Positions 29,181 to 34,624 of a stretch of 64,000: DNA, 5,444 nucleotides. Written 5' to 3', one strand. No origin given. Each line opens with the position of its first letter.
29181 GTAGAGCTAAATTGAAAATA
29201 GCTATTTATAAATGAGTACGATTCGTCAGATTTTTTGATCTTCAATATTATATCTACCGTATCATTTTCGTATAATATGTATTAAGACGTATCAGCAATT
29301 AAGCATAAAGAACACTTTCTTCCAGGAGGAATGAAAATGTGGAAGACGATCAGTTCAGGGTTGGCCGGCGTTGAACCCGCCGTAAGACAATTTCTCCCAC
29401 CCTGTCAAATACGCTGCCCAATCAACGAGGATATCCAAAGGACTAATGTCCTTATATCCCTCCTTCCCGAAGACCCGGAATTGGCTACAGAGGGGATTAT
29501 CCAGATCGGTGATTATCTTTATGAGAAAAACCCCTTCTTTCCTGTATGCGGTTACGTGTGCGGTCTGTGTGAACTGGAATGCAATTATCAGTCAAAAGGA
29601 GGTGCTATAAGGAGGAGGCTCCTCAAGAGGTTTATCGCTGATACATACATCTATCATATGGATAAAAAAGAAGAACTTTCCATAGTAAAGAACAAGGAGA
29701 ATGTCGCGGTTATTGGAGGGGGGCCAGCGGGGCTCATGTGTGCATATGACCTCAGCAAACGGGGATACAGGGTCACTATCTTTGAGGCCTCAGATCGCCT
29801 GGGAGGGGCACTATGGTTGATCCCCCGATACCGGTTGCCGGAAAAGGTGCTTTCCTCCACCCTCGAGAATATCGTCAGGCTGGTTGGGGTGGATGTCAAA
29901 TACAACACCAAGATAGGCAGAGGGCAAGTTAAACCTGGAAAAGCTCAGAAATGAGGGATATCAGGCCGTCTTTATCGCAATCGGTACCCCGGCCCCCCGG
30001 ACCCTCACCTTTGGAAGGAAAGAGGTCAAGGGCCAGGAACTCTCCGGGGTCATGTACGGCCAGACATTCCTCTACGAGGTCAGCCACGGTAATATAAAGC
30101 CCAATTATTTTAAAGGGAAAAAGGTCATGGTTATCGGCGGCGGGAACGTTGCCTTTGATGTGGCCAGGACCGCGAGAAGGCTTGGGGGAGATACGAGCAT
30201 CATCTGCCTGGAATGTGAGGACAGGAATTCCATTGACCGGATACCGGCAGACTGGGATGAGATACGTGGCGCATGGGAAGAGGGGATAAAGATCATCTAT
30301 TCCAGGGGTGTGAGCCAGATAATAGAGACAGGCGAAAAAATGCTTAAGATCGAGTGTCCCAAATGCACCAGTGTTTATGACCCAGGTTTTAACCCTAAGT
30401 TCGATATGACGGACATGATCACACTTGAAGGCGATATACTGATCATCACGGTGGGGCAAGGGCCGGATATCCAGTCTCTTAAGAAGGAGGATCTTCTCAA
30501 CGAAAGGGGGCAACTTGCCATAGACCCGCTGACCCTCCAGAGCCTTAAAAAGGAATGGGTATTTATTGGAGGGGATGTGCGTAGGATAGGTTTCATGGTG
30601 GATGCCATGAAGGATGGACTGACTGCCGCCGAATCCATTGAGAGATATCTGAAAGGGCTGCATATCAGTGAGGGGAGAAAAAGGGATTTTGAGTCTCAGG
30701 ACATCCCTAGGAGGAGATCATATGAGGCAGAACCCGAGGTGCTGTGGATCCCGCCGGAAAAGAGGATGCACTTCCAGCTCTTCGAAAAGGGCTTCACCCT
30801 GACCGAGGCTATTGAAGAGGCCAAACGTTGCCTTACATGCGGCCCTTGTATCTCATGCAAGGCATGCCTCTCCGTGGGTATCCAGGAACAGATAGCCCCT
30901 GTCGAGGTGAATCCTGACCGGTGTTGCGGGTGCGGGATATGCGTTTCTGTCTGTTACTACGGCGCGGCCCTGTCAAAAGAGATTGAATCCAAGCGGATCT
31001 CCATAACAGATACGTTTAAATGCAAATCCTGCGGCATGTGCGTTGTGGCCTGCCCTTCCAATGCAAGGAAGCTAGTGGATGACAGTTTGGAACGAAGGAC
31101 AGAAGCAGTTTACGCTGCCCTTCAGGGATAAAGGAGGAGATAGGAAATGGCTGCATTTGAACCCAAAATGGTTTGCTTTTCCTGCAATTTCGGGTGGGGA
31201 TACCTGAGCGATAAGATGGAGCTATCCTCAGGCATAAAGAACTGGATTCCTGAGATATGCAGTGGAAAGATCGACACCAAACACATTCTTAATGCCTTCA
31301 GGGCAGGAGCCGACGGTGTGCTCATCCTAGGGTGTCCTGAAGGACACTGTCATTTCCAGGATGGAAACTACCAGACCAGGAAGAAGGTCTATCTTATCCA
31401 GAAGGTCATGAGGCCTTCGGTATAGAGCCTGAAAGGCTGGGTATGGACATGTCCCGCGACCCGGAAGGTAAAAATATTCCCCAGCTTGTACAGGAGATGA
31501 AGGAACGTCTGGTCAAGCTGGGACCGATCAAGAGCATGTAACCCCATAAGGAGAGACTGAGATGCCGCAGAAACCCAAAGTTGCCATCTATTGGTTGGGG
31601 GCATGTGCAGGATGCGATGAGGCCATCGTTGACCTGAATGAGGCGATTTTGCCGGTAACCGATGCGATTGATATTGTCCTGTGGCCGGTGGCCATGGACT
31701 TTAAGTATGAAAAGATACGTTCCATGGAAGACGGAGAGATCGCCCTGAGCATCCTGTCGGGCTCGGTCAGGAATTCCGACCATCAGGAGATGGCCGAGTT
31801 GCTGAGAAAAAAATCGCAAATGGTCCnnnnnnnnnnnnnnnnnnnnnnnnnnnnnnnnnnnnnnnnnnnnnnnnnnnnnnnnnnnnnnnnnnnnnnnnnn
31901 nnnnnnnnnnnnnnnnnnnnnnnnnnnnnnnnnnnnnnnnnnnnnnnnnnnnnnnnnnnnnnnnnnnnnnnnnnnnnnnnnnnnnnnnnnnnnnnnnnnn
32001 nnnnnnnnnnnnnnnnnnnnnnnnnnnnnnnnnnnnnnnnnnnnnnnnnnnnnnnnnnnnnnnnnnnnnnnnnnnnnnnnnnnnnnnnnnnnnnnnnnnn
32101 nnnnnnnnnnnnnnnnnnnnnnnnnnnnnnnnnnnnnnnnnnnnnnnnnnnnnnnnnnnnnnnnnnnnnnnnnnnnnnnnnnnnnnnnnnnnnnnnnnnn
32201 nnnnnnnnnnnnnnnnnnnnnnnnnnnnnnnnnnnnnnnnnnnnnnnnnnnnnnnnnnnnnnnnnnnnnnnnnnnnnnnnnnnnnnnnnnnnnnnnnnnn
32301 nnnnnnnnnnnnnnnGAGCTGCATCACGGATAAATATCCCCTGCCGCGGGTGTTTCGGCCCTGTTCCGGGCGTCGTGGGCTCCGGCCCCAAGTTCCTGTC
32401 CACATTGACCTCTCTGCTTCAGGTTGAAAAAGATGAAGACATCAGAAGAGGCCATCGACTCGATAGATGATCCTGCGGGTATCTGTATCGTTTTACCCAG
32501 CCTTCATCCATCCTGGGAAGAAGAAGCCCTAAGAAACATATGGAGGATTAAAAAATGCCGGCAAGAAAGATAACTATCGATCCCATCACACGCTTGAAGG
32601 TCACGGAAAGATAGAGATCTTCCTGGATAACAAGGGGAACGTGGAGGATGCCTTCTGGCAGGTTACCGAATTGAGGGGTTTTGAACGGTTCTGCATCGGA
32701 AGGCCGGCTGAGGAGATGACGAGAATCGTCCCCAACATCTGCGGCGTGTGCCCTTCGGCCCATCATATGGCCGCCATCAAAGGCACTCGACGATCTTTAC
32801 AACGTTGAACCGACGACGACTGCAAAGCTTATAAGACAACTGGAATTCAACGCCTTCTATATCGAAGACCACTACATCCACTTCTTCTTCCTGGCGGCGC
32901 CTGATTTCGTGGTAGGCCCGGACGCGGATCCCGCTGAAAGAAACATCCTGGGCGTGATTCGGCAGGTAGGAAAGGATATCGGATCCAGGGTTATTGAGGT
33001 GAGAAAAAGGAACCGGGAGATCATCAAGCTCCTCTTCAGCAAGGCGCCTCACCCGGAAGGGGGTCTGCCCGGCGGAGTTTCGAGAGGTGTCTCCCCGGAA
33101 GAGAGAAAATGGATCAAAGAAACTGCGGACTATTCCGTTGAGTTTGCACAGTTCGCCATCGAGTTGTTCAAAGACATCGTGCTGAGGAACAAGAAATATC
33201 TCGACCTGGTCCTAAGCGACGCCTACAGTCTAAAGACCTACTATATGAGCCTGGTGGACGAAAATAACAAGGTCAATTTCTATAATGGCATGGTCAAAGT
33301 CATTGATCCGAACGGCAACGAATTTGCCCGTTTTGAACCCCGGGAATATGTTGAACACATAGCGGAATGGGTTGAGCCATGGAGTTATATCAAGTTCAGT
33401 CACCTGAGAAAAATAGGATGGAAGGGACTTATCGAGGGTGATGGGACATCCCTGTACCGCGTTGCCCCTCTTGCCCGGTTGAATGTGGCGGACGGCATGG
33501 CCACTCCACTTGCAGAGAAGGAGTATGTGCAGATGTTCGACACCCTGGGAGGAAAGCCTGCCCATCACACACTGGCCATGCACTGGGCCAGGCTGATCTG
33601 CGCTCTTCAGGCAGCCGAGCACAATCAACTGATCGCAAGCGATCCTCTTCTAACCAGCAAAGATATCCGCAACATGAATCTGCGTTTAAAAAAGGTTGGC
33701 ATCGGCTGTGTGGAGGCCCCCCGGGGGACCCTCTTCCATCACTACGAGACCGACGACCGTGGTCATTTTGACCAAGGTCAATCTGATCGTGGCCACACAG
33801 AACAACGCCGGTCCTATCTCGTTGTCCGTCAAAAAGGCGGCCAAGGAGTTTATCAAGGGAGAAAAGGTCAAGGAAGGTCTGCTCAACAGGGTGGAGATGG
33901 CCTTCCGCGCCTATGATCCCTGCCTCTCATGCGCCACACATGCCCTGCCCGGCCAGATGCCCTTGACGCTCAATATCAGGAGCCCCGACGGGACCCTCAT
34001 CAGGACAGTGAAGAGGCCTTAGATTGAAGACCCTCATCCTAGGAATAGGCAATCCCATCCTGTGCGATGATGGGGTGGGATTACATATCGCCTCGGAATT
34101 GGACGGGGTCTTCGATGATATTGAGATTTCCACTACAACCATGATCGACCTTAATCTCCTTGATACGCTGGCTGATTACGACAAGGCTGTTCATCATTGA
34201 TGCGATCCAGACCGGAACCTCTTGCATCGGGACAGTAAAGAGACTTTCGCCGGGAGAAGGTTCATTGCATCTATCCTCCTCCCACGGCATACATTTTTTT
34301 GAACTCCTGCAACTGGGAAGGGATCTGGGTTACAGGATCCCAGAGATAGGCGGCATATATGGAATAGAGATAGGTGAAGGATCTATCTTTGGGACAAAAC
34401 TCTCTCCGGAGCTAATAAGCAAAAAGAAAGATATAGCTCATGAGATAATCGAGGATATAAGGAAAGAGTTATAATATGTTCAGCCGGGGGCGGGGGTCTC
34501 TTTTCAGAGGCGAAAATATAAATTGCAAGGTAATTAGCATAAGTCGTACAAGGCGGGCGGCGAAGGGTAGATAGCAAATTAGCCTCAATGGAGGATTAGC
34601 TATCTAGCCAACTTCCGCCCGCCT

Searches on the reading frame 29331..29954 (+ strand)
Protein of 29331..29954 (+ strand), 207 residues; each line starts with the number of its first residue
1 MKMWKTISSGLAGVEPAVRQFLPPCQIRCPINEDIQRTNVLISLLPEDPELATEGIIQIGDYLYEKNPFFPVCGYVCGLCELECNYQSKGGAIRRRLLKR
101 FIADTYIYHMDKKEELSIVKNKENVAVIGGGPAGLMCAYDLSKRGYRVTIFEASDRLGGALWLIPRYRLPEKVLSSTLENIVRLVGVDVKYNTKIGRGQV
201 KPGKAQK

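Call 57: search_protein_families(library=pfam, proteins=[window:29331-29954:+], max_evalue=0.001)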
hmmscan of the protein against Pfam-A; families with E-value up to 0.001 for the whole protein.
window:29331-29954:+ (207 aa): 14 families
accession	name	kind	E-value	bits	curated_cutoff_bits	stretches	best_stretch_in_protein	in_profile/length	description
PF13450.12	NAD_binding_8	-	5e-11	43.1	21.9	1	127-160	1-34/68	NAD(P)-binding Rossmann-like domain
PF01266.30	DAO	-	6.5e-10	39.5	27.9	1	125-160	2-38/353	FAD dependent oxidoreductase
PF03486.20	HI0933_like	-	2e-08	34.4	50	1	124-158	2-36/244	HI0933-like protein Rossmann domain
PF07992.20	Pyr_redox_2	-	2.7e-08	34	26.1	1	109-195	129-206/291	Pyridine nucleotide-disulphide oxidoreductase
PF01593.30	Amino_oxidase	-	3e-08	33.8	19.8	1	133-162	2-31/443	Flavin containing amine oxidoreductase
PF01946.23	Thi4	-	1.2e-07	31.7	26.2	1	122-164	17-60/235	Thi4 family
PF00070.33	Pyr_redox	-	1.8e-07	32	22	1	124-158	1-35/82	Pyridine nucleotide-disulphide oxidoreductase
PF00890.30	FAD_binding_2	-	4e-07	30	20.4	1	125-161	2-38/414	FAD binding domain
PF14691.11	Fer4_20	-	3.4e-06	27.3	25.8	1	23-106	30-108/113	Dihydroprymidine dehydrogenase domain II, 4Fe-4S cluster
PF12831.13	FAD_oxidored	-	4e-06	26.8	27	1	125-161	2-38/416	FAD dependent oxidoreductase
PF01494.25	FAD_binding_3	-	4.6e-05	23.2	22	1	124-154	3-33/349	FAD binding domain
PF01134.28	GIDA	-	0.00032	20.3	22.1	1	125-154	2-32/391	Glucose inhibited division protein A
PF05834.18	Lycopene_cycl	-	0.00065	19.3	23.4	1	125-157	2-36/380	Lycopene cyclase protein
PF13738.12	Pyr_redox_3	-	0.00067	19.4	30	1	127-160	2-35/305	Pyridine nucleotide-disulphide oxidoreductase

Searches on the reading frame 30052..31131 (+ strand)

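Call 58: search_protein_families(library=pfam, proteins=[window:30052-31131:+], max_evalue=0.001)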
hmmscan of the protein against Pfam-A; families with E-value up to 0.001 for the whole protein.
window:30052-31131:+ (359 aa): 9 families
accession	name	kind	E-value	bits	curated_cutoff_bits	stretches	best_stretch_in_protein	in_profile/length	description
PF07992.20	Pyr_redox_2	-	3.1e-12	46.9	26.1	1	21-189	141-291/291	Pyridine nucleotide-disulphide oxidoreductase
PF00037.32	Fer4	-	2.9e-08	33.6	21.1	2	320-339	4-23/24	4Fe-4S binding domain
PF13237.11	Fer4_10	-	1.7e-05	25.1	25.5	1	285-335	3-53/53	4Fe-4S dicluster domain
PF12837.12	Fer4_6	-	2.9e-05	24.2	25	0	284-305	2-23/24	4Fe-4S binding domain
PF13738.12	Pyr_redox_3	-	5e-05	23.1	30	1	12-102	154-249/305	Pyridine nucleotide-disulphide oxidoreductase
PF13187.11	Fer4_9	-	7.4e-05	23.1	27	1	290-338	1-51/52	4Fe-4S dicluster domain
PF12797.12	Fer4_2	-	0.0002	21.5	24.5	0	320-336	6-22/22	4Fe-4S binding domain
PF12838.12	Fer4_7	-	0.00027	21.8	27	1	323-352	1-30/52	4Fe-4S dicluster domain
PF00070.33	Pyr_redox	-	0.00051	20.9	22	0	24-96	1-72/82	Pyridine nucleotide-disulphide oxidoreductase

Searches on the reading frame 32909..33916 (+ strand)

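Call 20: search_protein_families(library=pfam, proteins=[window:32909-33916:+], max_evalue=0.01)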
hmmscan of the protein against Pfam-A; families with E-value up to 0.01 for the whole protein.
window:32909-33916:+ (335 aa): 1 family
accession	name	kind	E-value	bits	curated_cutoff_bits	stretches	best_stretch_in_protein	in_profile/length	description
PF00374.24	NiFeSe_Hases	-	1.4e-05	24.7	25.8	0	185-283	336-446/508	Nickel-dependent hydrogenase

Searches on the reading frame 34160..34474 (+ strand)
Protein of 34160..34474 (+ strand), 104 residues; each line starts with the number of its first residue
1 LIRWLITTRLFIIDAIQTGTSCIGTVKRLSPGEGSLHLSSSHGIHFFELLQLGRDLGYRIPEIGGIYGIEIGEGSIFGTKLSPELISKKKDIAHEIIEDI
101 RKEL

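Call 20: search_protein_families(library=pfam, proteins=[window:34160-34474:+], max_evalue=0.01)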
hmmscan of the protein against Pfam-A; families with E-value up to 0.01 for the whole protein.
window:34160-34474:+ (104 aa): 1 family
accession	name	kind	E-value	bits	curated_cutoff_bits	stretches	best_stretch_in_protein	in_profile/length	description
PF01750.23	HycI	-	0.0013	19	23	1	7-97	36-128/130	Hydrogenase maturation protease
